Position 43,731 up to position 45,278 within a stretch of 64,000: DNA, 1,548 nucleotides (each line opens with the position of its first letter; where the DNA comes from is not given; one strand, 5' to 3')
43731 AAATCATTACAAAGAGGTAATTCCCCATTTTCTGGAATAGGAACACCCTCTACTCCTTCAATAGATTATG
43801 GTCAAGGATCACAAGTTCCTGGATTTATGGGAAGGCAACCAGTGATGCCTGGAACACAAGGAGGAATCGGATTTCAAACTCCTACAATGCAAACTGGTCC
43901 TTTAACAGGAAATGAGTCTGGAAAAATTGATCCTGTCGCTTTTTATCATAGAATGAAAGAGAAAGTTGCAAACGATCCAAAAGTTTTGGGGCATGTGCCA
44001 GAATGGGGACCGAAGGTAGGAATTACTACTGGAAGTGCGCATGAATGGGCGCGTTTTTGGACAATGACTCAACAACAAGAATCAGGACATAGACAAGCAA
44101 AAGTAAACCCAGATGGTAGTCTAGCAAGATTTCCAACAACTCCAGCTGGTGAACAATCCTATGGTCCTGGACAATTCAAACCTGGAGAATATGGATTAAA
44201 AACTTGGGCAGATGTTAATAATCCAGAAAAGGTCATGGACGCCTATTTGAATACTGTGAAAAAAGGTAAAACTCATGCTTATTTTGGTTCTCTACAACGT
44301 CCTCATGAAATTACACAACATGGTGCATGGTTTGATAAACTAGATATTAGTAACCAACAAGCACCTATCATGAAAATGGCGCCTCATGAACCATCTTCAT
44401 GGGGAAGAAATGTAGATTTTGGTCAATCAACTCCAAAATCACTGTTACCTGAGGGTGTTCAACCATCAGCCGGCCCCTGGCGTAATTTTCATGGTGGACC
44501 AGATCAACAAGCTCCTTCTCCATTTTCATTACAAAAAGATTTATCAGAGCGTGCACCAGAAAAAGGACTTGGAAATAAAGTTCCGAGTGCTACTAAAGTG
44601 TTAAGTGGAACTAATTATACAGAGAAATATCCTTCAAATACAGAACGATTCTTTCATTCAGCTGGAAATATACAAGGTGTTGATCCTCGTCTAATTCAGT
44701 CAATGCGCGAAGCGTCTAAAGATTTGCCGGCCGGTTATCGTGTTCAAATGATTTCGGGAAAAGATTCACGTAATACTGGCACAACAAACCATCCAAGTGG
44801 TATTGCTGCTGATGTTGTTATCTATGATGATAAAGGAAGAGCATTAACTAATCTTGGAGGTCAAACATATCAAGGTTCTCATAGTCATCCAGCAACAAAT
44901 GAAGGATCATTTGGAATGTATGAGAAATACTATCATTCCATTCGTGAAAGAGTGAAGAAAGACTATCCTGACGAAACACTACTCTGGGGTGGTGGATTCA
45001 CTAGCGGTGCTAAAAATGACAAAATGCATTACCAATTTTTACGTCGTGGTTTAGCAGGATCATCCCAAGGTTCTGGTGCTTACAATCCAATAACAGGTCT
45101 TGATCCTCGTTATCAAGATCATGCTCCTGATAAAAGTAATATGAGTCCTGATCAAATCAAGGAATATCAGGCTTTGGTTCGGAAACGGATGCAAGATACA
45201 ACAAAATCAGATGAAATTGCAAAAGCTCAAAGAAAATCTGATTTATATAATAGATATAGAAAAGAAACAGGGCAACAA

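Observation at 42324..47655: Two tail-associated peptidoglycan hydrolases with paralogous M15-like domains; the 3' end of the second gene is a GC-rich mosaic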

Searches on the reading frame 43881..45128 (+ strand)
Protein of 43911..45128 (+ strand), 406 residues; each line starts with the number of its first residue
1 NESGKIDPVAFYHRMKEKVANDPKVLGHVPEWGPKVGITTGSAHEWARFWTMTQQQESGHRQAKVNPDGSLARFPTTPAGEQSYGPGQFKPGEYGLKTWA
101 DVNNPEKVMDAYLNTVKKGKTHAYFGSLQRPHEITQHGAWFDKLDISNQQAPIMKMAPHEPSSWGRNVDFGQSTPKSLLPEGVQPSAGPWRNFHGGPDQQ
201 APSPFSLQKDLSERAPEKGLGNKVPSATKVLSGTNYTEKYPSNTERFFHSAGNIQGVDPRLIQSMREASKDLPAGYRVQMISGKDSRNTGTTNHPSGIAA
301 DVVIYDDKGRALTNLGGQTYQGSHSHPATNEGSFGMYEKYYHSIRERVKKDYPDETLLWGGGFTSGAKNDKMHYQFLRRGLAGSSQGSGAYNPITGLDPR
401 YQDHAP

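Call 62: find_homologous_proteins(query=window:43911-45128:+, max_evalue=0.001)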
Query window:43911-45128:+ (406 aa): 18 proteins with E <= 0.001 among 4000 candidates.
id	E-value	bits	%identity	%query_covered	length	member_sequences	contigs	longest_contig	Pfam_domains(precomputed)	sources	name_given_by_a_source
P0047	6.1e-57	212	51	51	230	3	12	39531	-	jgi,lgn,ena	-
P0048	7.4e-56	208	65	35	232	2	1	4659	-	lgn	-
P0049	4.6e-55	205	66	35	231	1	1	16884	-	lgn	-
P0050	7.7e-54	201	65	34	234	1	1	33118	-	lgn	-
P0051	7.2e-52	195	64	34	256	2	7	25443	-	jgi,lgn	-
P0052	1.8e-48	184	58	38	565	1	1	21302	-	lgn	-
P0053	7.8e-48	182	62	35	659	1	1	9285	-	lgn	-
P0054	1.2e-46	178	60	35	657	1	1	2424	-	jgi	jgi:hypothetical protein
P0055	2.4e-46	177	57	35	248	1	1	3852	-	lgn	-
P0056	4.2e-46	176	60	35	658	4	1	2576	-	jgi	jgi:hypothetical protein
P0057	8.8e-46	175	59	35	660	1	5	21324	-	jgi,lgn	jgi:hypothetical protein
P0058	6.1e-44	169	59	34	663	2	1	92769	-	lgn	-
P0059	5.4e-42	162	57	34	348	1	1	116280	-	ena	-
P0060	1.1e-37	148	53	35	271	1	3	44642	-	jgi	jgi:hypothetical protein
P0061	5.5e-35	139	50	34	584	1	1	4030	-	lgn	-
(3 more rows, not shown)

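Call 78: predict_structure(alignment_id=A5)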
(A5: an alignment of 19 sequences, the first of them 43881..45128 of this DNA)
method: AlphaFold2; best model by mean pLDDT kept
length: 416 residues; sequences in the alignment: 19
mean_pLDDT: 62.6   pTM: 0.45
mean pLDDT of the five models: 62.6, 62.6, 62.6, 62.5, 60.3
residues with pLDDT >= 90: 119; 70-90: 71; 50-70: 26; < 50: 200
segments of 3 or more residues with pLDDT < 50: 160-225, 227-255, 296-306, 328-355, 357-416
pLDDT, mean of each block of 10 residues (from residue 1): 73 93 97 98 96 97 94 93 84 78 95 96 97 88 92 75 39 38 37 38 36 39 38 35 35 46 61 76 82 51 47 83 63 35 38 47 41 33 34 34 33 38
secondary structure, 60 per line:
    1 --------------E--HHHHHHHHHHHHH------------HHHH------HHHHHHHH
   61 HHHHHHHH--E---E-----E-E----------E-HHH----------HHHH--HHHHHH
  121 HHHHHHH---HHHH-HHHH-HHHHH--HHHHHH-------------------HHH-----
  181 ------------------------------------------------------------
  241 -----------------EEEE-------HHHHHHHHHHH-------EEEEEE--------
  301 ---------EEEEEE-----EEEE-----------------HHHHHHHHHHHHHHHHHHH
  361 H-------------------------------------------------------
elements in order: H18-30 H43-46 H53-68 H109-112 H115-127 H131-134 H136-139 H141-145 H148-153 E258-261 H269-279 E287-292 E310-315 E321-324 H342-361

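Call 90: search_protein_families(library=ncbifam, proteins=[P0047], max_evalue=1)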
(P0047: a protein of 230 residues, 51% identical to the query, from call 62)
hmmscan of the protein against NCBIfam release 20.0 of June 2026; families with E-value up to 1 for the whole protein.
P0047 (230 aa): 0 families

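Call 91: search_protein_families(library=pfam, proteins=[P0047, P0053], max_evalue=1)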
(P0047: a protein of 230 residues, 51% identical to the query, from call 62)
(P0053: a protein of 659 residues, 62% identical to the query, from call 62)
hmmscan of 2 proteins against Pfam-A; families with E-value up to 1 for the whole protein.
P0047 (230 aa): 1 family
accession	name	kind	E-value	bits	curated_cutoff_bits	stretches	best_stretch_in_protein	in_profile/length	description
PF16642.10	KCNQ2_u3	-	0.21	12.9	25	1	47-85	56-94/98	Unstructured region on Potassium channel subunit alpha KvLQT2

P0053 (659 aa): 0 families

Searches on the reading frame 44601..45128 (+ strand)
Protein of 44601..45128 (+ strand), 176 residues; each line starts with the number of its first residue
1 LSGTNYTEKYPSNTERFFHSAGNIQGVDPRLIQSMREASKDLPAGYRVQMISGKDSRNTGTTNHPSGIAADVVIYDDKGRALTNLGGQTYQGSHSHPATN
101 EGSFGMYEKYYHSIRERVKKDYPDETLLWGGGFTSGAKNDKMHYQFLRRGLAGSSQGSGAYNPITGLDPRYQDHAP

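Call 37: search_protein_families(library=pfam, proteins=[window:44601-45128:+], max_evalue=10)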
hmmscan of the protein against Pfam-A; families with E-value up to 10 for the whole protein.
window:44601-45128:+ (176 aa): 2 families
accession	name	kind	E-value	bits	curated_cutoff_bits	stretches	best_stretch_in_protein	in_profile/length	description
PF13539.11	Peptidase_M15_4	-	0.0036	18.3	25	1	59-145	4-69/70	D-alanyl-D-alanine carboxypeptidase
PF18705.7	DUF5643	-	0.07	13.5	34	1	63-113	41-83/115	Family of unknown function (DUF5643)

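Call 69: find_homologous_proteins(query=window:44661-45128:+, max_evalue=0.001)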
Query window:44661-45128:+: 40 candidates shared short words with the query, none scored E <= 0.001.
